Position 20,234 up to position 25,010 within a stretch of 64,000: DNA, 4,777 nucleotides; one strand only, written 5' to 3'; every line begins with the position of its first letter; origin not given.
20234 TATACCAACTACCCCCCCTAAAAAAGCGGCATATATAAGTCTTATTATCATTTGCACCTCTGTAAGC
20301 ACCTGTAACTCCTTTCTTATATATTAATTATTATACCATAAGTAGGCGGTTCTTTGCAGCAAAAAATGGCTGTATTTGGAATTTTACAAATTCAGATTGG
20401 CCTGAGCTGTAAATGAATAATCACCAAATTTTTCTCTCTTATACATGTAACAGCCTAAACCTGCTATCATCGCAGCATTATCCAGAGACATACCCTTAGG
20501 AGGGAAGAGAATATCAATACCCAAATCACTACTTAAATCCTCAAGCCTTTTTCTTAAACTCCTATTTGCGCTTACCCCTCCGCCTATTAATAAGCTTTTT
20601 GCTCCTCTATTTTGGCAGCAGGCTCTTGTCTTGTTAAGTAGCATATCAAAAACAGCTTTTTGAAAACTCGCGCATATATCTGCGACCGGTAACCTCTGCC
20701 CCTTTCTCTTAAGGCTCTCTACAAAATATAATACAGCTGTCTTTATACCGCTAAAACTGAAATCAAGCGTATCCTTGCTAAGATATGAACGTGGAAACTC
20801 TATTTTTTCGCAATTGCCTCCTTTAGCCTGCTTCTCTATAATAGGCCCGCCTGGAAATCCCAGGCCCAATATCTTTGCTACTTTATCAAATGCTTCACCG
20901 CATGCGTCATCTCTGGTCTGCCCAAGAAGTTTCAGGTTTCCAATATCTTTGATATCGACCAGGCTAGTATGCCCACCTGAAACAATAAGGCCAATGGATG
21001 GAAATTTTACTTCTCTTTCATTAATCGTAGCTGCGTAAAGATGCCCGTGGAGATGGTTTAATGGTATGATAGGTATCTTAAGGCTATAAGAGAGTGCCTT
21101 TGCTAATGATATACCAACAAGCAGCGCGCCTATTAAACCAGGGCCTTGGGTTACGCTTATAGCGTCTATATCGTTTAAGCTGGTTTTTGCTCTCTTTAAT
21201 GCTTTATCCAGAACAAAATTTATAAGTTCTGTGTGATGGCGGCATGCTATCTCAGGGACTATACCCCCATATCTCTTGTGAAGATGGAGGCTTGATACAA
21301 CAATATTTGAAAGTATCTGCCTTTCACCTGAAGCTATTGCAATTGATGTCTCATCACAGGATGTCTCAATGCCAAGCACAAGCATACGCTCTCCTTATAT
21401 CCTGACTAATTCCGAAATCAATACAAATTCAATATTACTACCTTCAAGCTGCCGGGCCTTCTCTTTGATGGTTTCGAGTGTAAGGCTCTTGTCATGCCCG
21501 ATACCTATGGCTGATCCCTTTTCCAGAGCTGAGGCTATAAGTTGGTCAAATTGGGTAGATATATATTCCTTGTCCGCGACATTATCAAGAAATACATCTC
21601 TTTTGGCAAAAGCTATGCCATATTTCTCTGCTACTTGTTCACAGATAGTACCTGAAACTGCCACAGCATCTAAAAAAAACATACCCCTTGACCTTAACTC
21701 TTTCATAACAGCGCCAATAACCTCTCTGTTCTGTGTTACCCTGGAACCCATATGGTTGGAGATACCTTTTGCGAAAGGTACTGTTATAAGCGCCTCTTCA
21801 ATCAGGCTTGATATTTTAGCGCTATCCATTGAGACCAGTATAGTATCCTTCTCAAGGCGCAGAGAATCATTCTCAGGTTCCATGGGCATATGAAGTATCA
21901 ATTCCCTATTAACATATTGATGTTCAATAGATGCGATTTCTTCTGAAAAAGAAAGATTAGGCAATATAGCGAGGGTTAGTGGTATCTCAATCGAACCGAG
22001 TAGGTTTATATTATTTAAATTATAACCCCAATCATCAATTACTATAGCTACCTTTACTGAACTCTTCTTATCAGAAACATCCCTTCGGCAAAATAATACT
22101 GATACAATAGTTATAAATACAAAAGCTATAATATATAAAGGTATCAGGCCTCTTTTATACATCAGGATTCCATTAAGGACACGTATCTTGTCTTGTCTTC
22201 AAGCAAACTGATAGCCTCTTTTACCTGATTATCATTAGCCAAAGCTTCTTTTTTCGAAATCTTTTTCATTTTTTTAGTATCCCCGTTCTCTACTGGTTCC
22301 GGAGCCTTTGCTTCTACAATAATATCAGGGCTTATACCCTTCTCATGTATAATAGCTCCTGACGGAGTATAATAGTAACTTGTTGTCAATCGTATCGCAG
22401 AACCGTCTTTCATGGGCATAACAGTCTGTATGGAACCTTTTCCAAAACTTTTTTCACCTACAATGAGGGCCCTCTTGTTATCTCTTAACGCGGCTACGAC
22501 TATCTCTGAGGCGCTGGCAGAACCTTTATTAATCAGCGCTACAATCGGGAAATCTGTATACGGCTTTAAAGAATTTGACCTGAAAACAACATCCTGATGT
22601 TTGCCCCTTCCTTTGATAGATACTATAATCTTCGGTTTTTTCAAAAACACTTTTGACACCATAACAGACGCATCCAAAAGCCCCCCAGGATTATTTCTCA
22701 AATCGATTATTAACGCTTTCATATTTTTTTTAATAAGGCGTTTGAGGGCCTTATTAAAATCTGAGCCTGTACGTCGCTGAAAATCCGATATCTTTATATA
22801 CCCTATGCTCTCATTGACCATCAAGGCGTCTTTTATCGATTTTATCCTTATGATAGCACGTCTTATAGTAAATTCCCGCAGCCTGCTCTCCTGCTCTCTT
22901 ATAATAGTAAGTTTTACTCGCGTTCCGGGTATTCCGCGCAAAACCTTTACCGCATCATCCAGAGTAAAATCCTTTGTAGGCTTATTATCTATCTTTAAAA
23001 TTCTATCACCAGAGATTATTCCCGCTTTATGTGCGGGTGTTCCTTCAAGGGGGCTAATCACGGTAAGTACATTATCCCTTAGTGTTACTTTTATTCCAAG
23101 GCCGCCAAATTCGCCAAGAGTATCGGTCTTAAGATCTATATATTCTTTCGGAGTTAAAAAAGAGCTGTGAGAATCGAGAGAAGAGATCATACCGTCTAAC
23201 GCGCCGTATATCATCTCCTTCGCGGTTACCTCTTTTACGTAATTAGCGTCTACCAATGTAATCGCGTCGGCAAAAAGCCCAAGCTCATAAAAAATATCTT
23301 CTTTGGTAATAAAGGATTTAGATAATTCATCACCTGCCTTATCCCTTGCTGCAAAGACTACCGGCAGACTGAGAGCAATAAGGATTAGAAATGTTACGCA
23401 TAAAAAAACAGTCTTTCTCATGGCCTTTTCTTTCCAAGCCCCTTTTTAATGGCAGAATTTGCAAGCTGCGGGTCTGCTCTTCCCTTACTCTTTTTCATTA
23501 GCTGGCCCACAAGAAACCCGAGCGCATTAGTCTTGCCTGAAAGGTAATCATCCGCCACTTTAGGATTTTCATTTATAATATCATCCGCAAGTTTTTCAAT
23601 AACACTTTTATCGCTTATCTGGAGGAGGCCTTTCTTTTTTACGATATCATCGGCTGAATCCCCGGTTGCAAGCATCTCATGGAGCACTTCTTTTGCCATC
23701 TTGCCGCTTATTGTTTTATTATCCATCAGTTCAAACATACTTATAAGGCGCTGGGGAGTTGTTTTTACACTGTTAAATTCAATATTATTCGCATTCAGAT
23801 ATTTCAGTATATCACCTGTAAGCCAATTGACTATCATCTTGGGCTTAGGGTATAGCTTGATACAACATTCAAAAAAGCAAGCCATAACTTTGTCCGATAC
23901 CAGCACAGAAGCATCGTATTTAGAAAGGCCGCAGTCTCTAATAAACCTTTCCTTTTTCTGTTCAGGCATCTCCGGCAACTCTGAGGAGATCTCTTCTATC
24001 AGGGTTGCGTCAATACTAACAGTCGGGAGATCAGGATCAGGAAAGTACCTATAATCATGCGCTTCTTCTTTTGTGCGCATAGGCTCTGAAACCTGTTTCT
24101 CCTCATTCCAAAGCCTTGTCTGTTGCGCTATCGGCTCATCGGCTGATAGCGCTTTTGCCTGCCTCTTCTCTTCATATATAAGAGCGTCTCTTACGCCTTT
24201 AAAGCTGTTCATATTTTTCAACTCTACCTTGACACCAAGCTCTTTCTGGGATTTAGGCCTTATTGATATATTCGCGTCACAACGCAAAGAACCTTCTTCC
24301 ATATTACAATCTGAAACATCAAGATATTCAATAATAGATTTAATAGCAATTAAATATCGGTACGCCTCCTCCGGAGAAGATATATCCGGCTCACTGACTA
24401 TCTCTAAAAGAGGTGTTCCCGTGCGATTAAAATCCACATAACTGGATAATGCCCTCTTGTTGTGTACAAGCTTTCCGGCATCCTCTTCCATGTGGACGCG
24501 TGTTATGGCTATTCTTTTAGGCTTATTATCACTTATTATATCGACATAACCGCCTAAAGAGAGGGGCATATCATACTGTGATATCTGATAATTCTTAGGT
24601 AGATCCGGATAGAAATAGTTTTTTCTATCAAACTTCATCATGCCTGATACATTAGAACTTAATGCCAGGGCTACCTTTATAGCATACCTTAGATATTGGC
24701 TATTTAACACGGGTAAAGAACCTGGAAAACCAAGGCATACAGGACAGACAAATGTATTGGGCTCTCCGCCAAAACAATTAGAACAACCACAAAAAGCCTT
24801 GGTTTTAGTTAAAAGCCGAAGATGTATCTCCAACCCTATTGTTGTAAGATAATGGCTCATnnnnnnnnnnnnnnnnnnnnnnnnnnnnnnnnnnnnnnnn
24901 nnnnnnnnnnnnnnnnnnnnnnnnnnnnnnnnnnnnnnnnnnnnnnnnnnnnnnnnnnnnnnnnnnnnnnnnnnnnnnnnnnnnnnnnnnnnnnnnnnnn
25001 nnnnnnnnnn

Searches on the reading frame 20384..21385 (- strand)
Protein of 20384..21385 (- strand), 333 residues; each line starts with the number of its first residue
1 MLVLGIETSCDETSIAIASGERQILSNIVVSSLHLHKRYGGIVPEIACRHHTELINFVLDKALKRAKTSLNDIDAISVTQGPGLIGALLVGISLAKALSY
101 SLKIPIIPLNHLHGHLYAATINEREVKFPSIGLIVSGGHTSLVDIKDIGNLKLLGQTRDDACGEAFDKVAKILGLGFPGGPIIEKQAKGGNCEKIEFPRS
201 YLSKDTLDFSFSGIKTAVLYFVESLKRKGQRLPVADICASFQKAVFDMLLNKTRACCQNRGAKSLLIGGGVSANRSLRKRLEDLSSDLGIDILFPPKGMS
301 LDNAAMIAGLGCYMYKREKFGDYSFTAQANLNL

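Call 24: search_protein_families(library=pfam, proteins=[window:20384-21385:-], max_evalue=0.00001)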
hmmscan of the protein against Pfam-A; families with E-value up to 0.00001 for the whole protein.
window:20384-21385:- (333 aa): 2 families
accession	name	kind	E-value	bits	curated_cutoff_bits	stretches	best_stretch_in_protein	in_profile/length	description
PF00814.31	TsaD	-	3e-92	309.5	24.8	1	23-308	1-263/264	tRNA N6-adenosine threonylcarbamoyltransferase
PF22521.2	HypF_C_2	-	1.1e-06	29.1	27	1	219-295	151-227/241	Carbamoyltransferase, Kae1-like Domain, second subdomain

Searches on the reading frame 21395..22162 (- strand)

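Call 24: search_protein_families(library=pfam, proteins=[window:21395-22162:-], max_evalue=0.00001)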
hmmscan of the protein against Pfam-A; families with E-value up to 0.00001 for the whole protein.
window:21395-22162:- (255 aa): 1 family
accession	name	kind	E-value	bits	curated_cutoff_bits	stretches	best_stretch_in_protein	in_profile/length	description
PF04748.18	Polysacc_deac_2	-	5.8e-64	215.5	27.5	1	40-253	1-212/212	Divergent polysaccharide deacetylase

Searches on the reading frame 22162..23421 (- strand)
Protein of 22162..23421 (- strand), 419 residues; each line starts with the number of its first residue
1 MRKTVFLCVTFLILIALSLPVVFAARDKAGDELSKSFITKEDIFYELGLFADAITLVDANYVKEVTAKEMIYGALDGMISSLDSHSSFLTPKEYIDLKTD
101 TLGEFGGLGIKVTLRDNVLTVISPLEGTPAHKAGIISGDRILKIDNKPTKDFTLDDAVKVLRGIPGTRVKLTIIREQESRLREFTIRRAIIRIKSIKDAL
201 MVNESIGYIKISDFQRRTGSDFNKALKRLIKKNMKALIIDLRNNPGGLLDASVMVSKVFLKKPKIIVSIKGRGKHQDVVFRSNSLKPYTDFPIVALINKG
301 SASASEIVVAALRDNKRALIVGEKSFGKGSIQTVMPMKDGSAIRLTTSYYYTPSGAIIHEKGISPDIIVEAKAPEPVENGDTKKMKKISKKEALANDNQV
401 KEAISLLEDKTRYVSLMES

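Call 24: search_protein_families(library=pfam, proteins=[window:22162-23421:-], max_evalue=0.00001)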
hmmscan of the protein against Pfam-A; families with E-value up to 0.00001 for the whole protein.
window:22162-23421:- (419 aa): 5 families
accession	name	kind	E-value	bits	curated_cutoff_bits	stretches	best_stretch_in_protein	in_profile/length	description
PF03572.23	Peptidase_S41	-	1e-56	191.5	24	1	206-369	2-165/165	Peptidase family S41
PF00595.29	PDZ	-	3.2e-12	47.1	23.2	1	106-173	10-80/81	PDZ domain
PF13180.12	PDZ_2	-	7.5e-12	45.8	27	1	106-180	1-74/80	PDZ domain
PF17820.7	PDZ_6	-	1.3e-11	44.5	27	1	122-175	3-54/54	PDZ domain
PF22694.1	CtpB_N-like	-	3.8e-06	27.7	27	0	41-83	32-74/85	Activating protease CtpB N-terminal domain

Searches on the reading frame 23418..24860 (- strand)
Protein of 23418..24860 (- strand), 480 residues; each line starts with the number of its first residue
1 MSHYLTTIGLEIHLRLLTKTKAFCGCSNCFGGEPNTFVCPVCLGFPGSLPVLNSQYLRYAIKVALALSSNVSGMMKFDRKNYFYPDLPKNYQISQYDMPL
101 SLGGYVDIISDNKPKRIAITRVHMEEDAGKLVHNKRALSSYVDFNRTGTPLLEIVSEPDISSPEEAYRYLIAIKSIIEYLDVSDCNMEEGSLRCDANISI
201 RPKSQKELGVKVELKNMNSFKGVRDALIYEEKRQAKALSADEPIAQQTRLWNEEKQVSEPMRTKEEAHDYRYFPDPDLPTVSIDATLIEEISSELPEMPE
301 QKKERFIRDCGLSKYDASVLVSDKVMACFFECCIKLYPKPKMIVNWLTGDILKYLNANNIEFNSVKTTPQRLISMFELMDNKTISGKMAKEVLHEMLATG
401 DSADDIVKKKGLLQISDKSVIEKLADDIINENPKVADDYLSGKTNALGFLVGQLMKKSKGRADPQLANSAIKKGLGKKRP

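Call 24: search_protein_families(library=pfam, proteins=[window:23418-24860:-], max_evalue=0.00001)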
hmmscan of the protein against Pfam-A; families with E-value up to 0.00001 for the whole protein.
window:23418-24860:- (480 aa): 2 families
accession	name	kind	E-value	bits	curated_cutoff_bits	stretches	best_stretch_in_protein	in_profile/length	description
PF02934.20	GatB_N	-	4.6e-117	390.6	23.4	1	7-289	2-277/277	GatB/GatE catalytic domain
PF02637.23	GatB_Yqey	-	2.3e-50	170.8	27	1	329-475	2-148/148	GatB domain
